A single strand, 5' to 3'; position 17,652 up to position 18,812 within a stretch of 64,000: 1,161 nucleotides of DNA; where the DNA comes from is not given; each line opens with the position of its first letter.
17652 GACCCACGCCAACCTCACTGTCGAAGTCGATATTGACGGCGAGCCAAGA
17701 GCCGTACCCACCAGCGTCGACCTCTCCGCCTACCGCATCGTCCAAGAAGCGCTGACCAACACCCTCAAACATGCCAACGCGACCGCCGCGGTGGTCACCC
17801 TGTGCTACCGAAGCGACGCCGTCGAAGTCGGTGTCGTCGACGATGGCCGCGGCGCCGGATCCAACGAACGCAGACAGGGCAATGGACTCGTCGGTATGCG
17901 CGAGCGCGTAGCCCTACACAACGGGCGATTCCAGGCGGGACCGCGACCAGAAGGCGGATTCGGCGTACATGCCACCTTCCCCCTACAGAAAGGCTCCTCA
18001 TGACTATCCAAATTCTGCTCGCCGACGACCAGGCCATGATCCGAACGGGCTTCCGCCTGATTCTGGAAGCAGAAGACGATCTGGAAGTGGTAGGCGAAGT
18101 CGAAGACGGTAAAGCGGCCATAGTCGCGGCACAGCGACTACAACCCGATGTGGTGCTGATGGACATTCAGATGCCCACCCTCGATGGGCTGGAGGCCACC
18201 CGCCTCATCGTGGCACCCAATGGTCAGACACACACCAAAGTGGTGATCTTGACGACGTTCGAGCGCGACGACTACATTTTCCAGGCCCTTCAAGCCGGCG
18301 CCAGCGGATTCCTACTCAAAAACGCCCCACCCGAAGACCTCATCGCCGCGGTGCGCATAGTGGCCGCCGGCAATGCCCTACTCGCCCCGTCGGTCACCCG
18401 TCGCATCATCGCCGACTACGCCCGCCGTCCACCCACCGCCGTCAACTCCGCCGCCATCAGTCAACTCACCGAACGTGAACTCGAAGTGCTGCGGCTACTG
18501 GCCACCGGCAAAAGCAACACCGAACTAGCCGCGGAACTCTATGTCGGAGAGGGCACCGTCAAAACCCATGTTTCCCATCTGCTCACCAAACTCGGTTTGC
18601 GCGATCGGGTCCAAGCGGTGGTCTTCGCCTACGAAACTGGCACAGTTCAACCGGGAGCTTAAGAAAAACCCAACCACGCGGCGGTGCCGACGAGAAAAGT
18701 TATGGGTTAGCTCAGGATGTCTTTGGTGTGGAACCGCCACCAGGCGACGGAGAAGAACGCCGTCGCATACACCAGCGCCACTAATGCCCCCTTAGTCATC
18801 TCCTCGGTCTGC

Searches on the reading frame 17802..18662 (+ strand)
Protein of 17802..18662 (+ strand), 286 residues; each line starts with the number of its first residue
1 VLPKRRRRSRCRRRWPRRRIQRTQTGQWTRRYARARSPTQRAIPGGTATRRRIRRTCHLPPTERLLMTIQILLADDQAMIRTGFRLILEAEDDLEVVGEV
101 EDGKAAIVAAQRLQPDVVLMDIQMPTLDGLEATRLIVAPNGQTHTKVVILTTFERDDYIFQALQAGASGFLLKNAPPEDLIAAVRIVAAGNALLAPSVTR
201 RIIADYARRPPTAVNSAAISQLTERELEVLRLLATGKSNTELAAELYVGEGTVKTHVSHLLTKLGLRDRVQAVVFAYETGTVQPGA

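Call 5: search_protein_families(library=pfam, proteins=[window:17802-18662:+], max_evalue=0.01)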
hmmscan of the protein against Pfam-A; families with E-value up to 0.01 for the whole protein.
window:17802-18662:+ (286 aa): 4 families
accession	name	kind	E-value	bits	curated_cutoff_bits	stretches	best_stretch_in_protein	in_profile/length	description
PF00072.30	Response_reg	-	2.3e-27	95.8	30.2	1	71-185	1-111/111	Response regulator receiver domain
PF00196.25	GerE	-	6.9e-19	67.7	23.5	1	221-276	2-57/57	Bacterial regulatory proteins, luxR family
PF08281.18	Sigma70_r4_2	-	0.00021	21.3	25.7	1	217-264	6-54/54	Sigma-70, region 4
PF04545.22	Sigma70_r4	-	0.0031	17.5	24.1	0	218-264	1-48/50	Sigma-70, region 4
